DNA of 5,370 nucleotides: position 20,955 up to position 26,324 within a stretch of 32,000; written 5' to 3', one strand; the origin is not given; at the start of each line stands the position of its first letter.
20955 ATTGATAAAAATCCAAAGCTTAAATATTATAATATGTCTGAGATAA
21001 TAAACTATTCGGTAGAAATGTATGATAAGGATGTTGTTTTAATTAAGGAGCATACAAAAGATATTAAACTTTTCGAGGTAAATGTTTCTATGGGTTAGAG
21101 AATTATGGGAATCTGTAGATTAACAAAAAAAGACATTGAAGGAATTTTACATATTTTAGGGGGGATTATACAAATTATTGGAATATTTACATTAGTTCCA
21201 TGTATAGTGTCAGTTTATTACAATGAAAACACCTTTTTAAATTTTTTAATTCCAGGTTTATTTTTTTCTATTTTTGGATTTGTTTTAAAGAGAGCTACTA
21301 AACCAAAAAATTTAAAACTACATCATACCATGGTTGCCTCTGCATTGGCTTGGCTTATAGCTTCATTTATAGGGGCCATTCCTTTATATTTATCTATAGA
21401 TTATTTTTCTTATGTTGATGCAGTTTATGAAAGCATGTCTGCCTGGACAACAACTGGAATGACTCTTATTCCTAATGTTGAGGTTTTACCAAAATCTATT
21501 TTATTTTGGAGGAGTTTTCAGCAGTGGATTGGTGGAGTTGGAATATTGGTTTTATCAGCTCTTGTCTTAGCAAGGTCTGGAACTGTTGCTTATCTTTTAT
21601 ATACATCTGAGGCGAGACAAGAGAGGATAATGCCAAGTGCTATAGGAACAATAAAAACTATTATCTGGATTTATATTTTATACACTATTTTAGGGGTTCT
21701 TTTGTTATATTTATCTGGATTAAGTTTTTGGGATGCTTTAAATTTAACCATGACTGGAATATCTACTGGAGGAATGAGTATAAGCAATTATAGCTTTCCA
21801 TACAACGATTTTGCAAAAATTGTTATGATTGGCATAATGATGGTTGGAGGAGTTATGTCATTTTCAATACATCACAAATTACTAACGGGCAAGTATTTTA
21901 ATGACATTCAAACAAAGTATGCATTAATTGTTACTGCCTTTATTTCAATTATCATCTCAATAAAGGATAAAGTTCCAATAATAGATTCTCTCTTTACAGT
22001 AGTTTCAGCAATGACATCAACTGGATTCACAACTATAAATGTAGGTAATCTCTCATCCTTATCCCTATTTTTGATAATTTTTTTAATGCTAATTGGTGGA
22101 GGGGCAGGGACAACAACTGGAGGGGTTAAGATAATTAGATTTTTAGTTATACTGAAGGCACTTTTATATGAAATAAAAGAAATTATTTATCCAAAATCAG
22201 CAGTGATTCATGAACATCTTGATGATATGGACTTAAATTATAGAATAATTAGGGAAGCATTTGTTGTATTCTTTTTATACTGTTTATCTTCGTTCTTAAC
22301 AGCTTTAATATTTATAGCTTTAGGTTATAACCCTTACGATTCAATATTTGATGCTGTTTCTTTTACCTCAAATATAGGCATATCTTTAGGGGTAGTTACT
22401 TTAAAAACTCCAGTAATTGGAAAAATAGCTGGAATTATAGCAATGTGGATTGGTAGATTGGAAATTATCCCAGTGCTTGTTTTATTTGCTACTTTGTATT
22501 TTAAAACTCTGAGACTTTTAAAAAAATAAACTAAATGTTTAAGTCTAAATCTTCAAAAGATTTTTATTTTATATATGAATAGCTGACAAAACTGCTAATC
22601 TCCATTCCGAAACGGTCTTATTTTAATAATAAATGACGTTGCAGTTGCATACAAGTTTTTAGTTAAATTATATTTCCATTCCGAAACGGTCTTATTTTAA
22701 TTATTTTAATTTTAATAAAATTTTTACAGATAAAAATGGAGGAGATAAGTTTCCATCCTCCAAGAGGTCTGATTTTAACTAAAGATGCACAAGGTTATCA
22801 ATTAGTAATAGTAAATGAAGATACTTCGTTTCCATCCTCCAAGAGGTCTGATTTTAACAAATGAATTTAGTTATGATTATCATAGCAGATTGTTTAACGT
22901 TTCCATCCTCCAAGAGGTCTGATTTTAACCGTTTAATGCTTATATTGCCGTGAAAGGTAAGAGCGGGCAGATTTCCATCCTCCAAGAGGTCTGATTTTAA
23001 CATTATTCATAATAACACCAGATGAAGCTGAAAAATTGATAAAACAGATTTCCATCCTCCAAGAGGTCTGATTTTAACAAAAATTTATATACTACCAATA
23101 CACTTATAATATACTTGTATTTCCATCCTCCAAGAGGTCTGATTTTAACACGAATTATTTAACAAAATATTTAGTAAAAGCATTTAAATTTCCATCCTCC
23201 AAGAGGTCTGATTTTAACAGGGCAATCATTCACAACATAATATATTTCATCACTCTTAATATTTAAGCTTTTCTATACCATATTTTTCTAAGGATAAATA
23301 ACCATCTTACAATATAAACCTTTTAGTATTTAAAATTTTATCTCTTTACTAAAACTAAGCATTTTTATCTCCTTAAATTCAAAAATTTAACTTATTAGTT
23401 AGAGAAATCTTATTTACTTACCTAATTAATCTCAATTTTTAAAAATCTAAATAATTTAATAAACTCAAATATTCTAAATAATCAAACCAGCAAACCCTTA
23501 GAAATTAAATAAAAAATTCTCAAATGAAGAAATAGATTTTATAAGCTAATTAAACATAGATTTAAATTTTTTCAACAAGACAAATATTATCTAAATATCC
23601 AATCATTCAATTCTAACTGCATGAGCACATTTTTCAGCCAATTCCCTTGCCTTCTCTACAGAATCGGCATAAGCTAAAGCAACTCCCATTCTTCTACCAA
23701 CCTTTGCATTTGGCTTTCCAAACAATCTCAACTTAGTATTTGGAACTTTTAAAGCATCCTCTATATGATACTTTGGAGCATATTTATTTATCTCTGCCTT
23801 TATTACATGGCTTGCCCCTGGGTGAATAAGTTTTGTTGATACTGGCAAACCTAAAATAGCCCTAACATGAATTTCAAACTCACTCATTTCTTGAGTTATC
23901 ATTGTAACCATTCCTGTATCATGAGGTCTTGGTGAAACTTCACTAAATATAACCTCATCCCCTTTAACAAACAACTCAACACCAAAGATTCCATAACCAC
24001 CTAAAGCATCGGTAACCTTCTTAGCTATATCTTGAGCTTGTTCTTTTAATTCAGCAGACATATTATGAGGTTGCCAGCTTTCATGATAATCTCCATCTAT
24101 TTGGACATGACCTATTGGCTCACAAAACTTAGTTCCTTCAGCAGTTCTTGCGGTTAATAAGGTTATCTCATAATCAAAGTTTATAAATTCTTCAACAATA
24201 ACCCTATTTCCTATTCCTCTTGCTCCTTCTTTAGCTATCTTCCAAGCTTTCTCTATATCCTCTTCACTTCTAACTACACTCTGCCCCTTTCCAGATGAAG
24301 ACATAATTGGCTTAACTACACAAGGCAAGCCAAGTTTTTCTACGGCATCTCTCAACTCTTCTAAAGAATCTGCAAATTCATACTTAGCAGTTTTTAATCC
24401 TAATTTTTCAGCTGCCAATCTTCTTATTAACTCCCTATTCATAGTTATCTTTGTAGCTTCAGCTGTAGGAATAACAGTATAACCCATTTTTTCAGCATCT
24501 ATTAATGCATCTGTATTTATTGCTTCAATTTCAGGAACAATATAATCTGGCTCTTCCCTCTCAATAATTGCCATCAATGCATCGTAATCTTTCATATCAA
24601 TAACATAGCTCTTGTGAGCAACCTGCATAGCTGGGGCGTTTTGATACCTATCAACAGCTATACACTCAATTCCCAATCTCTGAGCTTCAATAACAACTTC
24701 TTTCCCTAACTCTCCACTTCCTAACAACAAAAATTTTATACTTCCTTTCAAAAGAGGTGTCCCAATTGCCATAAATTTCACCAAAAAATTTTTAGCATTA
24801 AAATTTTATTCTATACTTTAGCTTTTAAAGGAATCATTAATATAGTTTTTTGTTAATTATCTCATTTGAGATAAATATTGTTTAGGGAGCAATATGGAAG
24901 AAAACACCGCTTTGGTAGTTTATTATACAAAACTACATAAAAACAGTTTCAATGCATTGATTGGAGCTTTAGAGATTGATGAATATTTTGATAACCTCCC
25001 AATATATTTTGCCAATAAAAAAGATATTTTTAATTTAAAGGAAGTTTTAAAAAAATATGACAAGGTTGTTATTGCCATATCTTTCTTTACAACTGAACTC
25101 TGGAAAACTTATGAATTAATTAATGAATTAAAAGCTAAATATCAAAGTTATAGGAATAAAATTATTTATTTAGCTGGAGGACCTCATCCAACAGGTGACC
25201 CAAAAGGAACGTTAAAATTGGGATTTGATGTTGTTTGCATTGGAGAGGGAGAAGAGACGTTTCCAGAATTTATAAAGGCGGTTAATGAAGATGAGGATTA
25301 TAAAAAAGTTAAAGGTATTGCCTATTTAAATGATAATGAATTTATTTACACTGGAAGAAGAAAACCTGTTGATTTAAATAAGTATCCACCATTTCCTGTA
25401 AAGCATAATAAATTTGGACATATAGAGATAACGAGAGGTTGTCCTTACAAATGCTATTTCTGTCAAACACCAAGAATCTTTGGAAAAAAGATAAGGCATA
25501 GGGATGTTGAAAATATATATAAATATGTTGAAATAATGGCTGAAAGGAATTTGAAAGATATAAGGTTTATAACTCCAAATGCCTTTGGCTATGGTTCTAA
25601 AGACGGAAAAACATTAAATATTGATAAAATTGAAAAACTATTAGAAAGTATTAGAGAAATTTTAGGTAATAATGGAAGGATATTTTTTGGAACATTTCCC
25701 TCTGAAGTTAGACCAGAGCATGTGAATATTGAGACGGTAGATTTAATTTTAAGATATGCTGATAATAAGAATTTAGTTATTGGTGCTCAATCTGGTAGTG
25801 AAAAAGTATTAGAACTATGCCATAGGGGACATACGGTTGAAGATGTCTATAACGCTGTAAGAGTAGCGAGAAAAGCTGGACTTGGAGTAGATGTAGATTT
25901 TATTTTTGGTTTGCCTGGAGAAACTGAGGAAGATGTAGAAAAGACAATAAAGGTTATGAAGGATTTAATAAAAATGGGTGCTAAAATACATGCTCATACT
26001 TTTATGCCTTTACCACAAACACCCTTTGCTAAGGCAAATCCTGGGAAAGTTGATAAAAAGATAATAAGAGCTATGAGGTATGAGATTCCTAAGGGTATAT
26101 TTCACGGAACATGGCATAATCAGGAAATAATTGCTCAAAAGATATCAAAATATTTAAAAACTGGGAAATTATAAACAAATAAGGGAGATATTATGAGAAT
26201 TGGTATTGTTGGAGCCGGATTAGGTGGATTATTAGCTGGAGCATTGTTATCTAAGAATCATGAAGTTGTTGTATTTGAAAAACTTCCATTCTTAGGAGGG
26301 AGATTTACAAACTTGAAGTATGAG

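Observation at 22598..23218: Single CRISPR array with two repeat families: conserved flanks, swapped hairpin core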

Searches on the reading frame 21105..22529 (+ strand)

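Call 46: search_protein_families(library=pfam, proteins=[window:21105-22529:+], max_evalue=0.00001)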
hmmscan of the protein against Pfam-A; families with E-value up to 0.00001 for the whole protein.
window:21105-22529:+ (474 aa): 1 family
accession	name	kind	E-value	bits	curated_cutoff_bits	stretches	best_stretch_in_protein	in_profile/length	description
PF02386.22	TrkH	-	1e-56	192.9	27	2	46-265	4-246/502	Cation transport protein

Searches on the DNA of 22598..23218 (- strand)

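Call 52: search_dna_similar(query=window:22598-23218:-, collection=plasmids, mode=distant, max_evalue=0.01, max_rows=15)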
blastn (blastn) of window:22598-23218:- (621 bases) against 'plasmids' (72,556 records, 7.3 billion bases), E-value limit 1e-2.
Records with a match: 1; places in all: 13; records where one place covers at least 80% of the query: 0.
Best place of each record, by identity: 60-80% 1.
By first word of the organism name: Methanocaldococcus 1.
By predicted mobility (MOB-suite, as given by PLSDB): non-mobilizable 1.
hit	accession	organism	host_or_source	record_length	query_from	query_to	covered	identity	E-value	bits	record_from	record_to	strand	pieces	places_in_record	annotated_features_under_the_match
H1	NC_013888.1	Methanocaldococcus sp. FS406-22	-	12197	1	470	76%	69.9%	4e-41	176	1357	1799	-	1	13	none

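Call 53: search_dna_similar(query=window:22598-23218:-, collection=phages, mode=distant, max_evalue=0.01, max_rows=10)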
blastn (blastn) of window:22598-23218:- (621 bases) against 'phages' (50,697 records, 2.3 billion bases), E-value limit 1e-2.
No match.

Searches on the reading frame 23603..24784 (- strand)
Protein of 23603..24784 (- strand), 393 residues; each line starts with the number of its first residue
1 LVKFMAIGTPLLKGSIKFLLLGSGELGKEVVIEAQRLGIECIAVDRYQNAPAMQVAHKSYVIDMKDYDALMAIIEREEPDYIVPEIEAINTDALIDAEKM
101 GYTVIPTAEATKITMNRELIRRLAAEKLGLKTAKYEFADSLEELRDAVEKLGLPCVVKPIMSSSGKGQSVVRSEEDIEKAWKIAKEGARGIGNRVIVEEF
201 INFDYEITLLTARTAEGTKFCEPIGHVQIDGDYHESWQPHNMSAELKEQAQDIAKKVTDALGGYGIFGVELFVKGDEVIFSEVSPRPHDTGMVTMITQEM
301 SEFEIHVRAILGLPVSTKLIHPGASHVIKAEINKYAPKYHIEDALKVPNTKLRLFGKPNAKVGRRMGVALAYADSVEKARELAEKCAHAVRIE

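Call 46: search_protein_families(library=pfam, proteins=[window:23603-24784:-], max_evalue=0.00001)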
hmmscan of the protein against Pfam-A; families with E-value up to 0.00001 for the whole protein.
window:23603-24784:- (393 aa): 7 families
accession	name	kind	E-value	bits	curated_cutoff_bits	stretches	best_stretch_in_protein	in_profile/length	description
PF02222.28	ATP-grasp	-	1.8e-67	226.9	27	1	124-303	2-179/179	ATP-grasp domain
PF21244.3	PurT_C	-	9.8e-20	70.3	26.7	1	323-390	1-68/68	PurT, C-terminal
PF22660.2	RS_preATP-grasp-like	-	5.7e-14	52.7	27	1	20-113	6-96/98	Ribonucleotide synthetase preATP-grasp domain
PF07478.18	Dala_Dala_lig_C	-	3.3e-13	50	24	1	142-290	26-179/204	D-ala D-ala ligase C-terminus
PF01071.24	GARS_A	-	8.5e-08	32.7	27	1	126-211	11-98/194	Phosphoribosylglycinamide synthetase, ATP-grasp (A) domain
PF02786.22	CPSase_L_D2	-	1.1e-07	32.1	19.8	1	124-203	8-91/211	Carbamoyl-phosphate synthase L chain, ATP binding domain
PF02655.19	ATP-grasp_3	-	3.5e-07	30.9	23.2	1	150-288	29-158/160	ATP-grasp domain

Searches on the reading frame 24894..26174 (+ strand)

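Call 46: search_protein_families(library=pfam, proteins=[window:24894-26174:+], max_evalue=0.00001)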
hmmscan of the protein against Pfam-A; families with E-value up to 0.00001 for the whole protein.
window:24894-26174:+ (426 aa): 2 families
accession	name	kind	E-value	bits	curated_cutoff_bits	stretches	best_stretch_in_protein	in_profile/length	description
PF04055.27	Radical_SAM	-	1.7e-28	100.3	29.5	1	177-353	1-164/166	Radical SAM superfamily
PF02310.24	B12-binding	-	3.1e-16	59.7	32.1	1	8-126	6-120/121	B12 binding domain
